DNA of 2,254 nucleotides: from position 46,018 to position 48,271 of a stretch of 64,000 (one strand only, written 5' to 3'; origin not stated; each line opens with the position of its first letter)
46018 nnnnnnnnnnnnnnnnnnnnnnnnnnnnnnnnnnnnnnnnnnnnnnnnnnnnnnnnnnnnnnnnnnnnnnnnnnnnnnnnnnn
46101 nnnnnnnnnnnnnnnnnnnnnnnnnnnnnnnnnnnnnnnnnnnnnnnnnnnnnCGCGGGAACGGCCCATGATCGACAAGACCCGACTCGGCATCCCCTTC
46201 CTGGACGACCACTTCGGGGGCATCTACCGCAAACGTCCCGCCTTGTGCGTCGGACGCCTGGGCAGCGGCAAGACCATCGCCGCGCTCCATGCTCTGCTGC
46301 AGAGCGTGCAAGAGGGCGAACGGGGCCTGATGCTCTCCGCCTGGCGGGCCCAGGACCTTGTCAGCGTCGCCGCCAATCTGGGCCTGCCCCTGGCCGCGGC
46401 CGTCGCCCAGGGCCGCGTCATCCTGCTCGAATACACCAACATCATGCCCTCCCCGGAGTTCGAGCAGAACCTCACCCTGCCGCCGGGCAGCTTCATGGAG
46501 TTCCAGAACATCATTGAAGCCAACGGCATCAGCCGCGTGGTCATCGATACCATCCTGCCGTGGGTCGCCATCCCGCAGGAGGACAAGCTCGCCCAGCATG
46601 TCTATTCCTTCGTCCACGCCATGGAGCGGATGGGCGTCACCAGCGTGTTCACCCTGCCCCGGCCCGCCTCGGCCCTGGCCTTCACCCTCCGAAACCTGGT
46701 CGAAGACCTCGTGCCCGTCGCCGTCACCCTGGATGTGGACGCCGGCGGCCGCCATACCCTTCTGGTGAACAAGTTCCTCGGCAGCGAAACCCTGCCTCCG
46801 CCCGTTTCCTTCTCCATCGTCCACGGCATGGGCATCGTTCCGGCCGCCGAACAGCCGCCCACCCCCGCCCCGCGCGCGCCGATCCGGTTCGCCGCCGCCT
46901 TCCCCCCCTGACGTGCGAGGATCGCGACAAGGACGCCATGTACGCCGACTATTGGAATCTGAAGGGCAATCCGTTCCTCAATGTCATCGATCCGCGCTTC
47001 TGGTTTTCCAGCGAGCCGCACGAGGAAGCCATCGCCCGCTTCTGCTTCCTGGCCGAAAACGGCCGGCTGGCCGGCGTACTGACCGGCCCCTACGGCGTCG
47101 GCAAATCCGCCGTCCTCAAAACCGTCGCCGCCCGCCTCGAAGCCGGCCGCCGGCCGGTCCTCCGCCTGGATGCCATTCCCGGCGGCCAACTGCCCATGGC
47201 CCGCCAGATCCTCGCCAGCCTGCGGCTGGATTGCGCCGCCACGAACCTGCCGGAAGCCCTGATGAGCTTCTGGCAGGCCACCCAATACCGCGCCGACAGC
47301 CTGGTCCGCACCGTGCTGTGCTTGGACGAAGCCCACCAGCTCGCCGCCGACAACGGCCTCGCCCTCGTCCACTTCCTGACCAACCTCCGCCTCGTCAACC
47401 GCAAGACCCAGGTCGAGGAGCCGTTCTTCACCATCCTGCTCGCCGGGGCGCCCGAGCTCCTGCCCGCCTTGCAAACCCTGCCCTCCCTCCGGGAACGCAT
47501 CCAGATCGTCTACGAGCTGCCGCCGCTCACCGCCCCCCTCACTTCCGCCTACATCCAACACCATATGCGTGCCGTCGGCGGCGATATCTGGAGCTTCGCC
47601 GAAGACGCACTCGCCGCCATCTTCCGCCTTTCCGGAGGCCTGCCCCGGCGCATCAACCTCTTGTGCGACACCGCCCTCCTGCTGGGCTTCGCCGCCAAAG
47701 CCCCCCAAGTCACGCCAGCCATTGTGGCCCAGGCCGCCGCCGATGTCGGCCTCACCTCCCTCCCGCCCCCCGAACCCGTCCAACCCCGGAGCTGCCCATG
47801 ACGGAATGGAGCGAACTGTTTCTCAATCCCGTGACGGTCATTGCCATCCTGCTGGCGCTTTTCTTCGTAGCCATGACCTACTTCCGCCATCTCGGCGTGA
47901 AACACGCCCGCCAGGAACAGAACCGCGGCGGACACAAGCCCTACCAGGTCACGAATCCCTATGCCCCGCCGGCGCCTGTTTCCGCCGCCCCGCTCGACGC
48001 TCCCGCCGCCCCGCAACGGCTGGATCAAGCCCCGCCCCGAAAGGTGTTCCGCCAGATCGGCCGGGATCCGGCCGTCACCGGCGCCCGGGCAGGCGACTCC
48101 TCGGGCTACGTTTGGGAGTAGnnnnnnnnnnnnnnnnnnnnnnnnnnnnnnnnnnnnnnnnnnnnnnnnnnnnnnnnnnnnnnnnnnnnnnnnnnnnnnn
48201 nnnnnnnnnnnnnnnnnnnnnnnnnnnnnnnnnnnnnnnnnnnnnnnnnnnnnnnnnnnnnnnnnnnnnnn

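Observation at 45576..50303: Divergent regulatory/accessory module: receiver - KaiC-like ATPase - ExeA-like AAA ATPase - small TM protein - secreted GHL10 hydrolase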

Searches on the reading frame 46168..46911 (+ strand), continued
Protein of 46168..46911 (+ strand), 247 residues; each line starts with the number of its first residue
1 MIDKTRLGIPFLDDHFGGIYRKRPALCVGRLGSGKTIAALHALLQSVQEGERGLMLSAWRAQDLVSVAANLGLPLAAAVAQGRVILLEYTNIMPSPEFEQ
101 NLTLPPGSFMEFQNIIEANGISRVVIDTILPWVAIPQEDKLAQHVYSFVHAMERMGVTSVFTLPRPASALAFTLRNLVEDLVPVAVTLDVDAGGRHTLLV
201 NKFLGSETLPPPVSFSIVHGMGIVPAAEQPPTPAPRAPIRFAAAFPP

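Call 51: search_protein_families(library=pfam, proteins=[P0280, P0281, P0282, P0283, P0291, P0313, P0317, P0253, P0254, P0307], max_evalue=0.001)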
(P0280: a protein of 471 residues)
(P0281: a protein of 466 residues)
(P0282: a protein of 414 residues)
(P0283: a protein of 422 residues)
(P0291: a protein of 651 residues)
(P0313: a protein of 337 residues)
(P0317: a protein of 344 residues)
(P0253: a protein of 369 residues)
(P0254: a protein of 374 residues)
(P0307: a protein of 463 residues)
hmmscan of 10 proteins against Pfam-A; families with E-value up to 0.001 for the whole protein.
P0280 (471 aa): 1 family
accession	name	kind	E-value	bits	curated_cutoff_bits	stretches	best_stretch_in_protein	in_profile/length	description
PF06745.19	ATPase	-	1.6e-16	60.9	26.6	1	7-212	2-212/231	KaiC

P0281 (466 aa): 2 families
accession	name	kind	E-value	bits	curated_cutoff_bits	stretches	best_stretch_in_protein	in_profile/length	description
PF06745.19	ATPase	-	3.6e-20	72.7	26.6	1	7-223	2-219/231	KaiC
PF01637.24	ATPase_2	-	4.4e-05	23.8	33.2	1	24-61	21-58/225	ATPase domain predominantly from Archaea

P0282 (414 aa): 1 family
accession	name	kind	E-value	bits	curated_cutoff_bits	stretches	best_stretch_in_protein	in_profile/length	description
PF06745.19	ATPase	-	2.5e-17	63.5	26.6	1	9-207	4-206/231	KaiC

P0283 (422 aa): 2 families
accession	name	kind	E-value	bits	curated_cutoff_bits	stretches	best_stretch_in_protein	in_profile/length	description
PF06745.19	ATPase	-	2.6e-16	60.2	26.6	1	7-218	2-217/231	KaiC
PF14417.12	MEDS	-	1.9e-05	25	29.8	1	40-106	17-84/161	MEDS: MEthanogen/methylotroph, DcmR Sensory domain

P0291 (651 aa): 4 families
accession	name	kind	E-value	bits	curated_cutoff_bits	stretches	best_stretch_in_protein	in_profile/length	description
PF06745.19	ATPase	-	1.1e-21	77.7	26.6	1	8-224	2-219/231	KaiC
PF13401.12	AAA_22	-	2.1e-15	57.6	27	1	411-540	7-127/130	AAA domain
PF13481.12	AAA_25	-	7e-06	26.2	27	0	21-157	30-175/195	AAA domain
PF13173.12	AAA_14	-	5.8e-05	23.5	27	0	413-566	6-127/129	AAA domain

P0313 (337 aa): 3 families
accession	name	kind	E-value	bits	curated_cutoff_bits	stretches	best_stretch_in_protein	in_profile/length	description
PF06745.19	ATPase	-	1.3e-17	64.4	26.6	1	116-272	1-165/231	KaiC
PF13191.12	AAA_16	-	6.6e-05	23.9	32.6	1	127-260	16-161/167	AAA ATPase domain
PF13481.12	AAA_25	-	0.0005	20.2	27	0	131-262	31-181/195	AAA domain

P0317 (344 aa): 3 families
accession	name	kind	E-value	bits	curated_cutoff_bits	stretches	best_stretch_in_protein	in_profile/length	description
PF06745.19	ATPase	-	7.9e-14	52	26.6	1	127-305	3-188/231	KaiC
PF13191.12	AAA_16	-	7.1e-05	23.8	32.6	1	130-201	10-75/167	AAA ATPase domain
PF14417.12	MEDS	-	0.00074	19.8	29.8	0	159-221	17-80/161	MEDS: MEthanogen/methylotroph, DcmR Sensory domain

P0253 (369 aa): 2 families
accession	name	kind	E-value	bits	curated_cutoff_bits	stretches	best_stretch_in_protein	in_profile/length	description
PF06745.19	ATPase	-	5.4e-22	78.7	26.6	1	5-216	1-218/231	KaiC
PF13481.12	AAA_25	-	0.00024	21.2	27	0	13-43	23-54/195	AAA domain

P0254 (374 aa): 1 family
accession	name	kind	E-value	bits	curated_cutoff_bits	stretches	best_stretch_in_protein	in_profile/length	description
PF06745.19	ATPase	-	6.9e-23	81.7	26.6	1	7-220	3-221/231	KaiC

P0307 (463 aa): 1 family
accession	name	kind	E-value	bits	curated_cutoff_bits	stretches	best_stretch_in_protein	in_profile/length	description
PF06745.19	ATPase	-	3.3e-14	53.3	26.6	1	8-210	2-209/231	KaiC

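Call 55: find_encoding_contigs(protein=P0002, flank=8000, max_places=2)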
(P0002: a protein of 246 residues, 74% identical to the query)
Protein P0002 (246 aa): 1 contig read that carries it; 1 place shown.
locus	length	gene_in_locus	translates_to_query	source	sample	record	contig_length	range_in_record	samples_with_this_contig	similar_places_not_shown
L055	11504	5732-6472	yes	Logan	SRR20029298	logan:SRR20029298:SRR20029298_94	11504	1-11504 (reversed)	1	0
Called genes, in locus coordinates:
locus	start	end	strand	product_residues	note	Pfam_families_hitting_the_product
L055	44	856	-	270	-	PF08543:Phos_pyr_kin, PF00294:PfkB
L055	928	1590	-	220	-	PF02581:TMP-TENI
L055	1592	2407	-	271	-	PF02110:HK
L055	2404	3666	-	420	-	PF02133:Transp_cyt_pur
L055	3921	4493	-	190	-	PF00255:GSHPx, PF00578:AhpC-TSA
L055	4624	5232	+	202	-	-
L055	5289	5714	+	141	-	PF00072:Response_reg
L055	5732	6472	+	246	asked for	PF06745:ATPase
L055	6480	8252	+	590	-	PF02638:GHL10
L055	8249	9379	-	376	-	-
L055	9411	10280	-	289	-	-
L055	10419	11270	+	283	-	PF00924:MS_channel_2nd, PF21082:MS_channel_3rd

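Call 68: find_related_loci(query=A4, collection=metagenome_contigs, flank=10000)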
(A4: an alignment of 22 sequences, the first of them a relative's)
Query A4 (466 aa) in metagenome_contigs; peptide patterns used: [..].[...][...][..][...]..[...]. (x = any residue, [..] = any of these).
69 stretches matched a pattern; 36 encode a relative of the query (tblastn E <= 1e-3); 36 distinct loci.
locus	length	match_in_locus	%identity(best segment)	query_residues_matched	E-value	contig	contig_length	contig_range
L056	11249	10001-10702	43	1-237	9e-61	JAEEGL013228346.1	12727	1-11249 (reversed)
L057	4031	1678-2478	39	1-264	7e-57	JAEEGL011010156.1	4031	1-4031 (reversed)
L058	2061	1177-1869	38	6-232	1e-51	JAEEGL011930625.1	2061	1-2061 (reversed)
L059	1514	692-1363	37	1-229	8e-52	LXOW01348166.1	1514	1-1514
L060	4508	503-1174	41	6-229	1e-49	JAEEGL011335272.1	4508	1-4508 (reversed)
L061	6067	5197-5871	41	6-230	4e-49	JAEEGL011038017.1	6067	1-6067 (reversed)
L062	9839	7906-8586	40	6-232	9e-49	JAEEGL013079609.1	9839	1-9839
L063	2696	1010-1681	41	6-229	7e-49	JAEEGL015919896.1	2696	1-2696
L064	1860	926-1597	41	6-229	3e-49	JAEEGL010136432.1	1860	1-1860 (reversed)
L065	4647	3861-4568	40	1-238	2e-48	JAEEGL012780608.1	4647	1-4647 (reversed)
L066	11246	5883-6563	40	6-232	2e-47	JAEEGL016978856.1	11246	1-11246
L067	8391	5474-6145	40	6-229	2e-47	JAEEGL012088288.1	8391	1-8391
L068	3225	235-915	41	6-232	2e-47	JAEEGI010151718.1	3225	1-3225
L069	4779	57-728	41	6-229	5e-47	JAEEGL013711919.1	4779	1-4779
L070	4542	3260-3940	41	6-232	1e-46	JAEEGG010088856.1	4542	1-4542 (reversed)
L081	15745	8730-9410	38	6-232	1e-40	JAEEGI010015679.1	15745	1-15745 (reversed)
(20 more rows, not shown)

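Call 73: search_protein_families(library=pfam, proteins=[L081:7883-8695:+, L081:8709-9860:+, L081:9863-10699:+, L081:10736-13081:+, L081:13081-15228:+, L081:6342-7658:+, L081:4828-6474:+], max_evalue=0.001)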
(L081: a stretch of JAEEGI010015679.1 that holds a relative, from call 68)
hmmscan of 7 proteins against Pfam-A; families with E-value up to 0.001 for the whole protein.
L081:7883-8695:+ (270 aa): 2 families
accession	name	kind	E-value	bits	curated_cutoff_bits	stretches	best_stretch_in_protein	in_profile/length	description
PF00072.30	Response_reg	-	3.1e-20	72.9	30.2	1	15-127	1-110/111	Response regulator receiver domain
PF08448.16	PAS_4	-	8.4e-05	23.2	23.1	1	158-262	1-109/110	PAS fold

L081:8709-9860:+ (383 aa): 1 family
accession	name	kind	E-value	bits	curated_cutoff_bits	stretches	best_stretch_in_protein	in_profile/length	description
PF06745.19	ATPase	-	2e-10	40.9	26.6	1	9-181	2-177/231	KaiC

L081:9863-10699:+ (278 aa): 6 families
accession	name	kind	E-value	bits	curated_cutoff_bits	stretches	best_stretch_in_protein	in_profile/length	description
PF13401.12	AAA_22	-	3.4e-14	53.7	27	1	41-173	3-126/130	AAA domain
PF01637.24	ATPase_2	-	3.4e-07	30.7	33.2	1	45-241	22-225/225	ATPase domain predominantly from Archaea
PF13604.12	AAA_30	-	0.00046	20.4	27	0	38-146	13-110/191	AAA domain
PF00004.35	AAA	-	0.00053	20.9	21.2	0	47-158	2-98/131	ATPase family associated with various cellular activities (AAA)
PF13245.12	AAA_19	-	0.00059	20.5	25.1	0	44-141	12-107/134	AAA domain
PF13173.12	AAA_14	-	0.00075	20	27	0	46-197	5-124/129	AAA domain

L081:10736-13081:+ (781 aa): 2 families
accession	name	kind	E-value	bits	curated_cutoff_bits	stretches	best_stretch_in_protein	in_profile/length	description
PF02638.21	GHL10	-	1.7e-10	40.9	27.9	1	651-719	203-272/311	Glycosyl hydrolase-like 10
PF13200.12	DUF4015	-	1.5e-08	34.5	27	1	601-717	110-232/313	Putative glycosyl hydrolase domain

L081:13081-15228:+ (715 aa): 5 families
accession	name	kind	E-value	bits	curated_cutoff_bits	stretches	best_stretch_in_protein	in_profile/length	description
PF03142.21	Chitin_synth_2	-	2e-25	89.9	27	1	254-408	200-375/527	Chitin synthase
PF00535.33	Glycos_transf_2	-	5e-23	82.3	23.3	1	176-340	1-162/168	Glycosyl transferase family 2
PF13641.12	Glyco_tranf_2_3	-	8.7e-22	78.7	27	1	173-405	1-229/230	Glycosyltransferase like family 2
PF13632.12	Glyco_trans_2_3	-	5.4e-07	30.1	27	1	260-439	3-182/198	Glycosyl transferase family group 2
PF13506.12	Glyco_transf_21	-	5.2e-06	26.5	21.7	1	254-405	29-174/174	Glycosyl transferase family 21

L081:6342-7658:+ (438 aa): 1 family
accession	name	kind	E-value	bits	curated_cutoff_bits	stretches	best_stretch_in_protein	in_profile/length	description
PF00482.28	T2SSF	-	1.2e-36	125.8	25.2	2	306-427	1-124/125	Type II secretion system (T2SS), protein F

L081:4828-6474:+ (548 aa): 4 families
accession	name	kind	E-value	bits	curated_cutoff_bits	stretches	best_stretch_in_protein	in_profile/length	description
PF00437.27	T2SSE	-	5.5e-128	427.2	24.9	1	160-542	4-368/370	Type II/IV secretion system protein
PF05157.20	MshEN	-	7.6e-12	45.5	23.1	1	51-123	15-89/90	MshEN domain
PF25199.1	nSTAND_NTPase5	-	7.5e-05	23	34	1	283-347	25-91/145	Novel STAND NTPase 5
PF13191.12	AAA_16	-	0.00036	21.5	32.6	0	290-381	16-99/167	AAA ATPase domain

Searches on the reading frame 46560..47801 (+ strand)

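Call 3: search_protein_families(library=pfam, proteins=[window:46560-47801:+], max_evalue=0.01)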
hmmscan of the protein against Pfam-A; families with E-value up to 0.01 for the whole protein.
window:46560-47801:+ (413 aa): 6 families
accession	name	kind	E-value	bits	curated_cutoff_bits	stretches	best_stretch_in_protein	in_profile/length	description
PF13401.12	AAA_22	-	8.6e-12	45.9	27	1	168-302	4-128/130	AAA domain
PF13191.12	AAA_16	-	8.8e-05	23.5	32.6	1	170-277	25-160/167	AAA ATPase domain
PF05621.17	TniB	-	0.00052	19.9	22.4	1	173-316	39-181/189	Bacterial TniB protein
PF00004.35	AAA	-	0.00059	20.7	21.2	1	174-303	3-116/131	ATPase family associated with various cellular activities (AAA)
PF01637.24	ATPase_2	-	0.0063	16.8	33.2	0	166-365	17-222/225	ATPase domain predominantly from Archaea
PF13604.12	AAA_30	-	0.0065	16.7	27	0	164-273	13-112/191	AAA domain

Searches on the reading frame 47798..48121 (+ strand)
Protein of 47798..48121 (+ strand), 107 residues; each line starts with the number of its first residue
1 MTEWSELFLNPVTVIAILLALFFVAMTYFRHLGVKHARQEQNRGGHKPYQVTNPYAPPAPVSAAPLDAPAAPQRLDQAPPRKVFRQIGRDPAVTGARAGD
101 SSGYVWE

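Call 3: search_protein_families(library=pfam, proteins=[window:47798-48121:+], max_evalue=0.01)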
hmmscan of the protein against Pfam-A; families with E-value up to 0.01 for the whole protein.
window:47798-48121:+ (107 aa): 0 families

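Call 5: search_protein_families(library=ncbifam, proteins=[window:47798-48121:+], max_evalue=0.01)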
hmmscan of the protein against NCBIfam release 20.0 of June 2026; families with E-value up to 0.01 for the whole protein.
window:47798-48121:+ (107 aa): 0 families
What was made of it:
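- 47798..48121 (+): Small single-pass membrane protein, 107 aa, N-out/C-in. Its disordered cytoplasmic tail carries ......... and FRQ[FIY]-like motifs and an invariant C-terminal Y-x-W-E. It is translationally coupled (ATGA) to the AAA+ gene. No Pfam or NCBIfam family (calls 3, 5).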
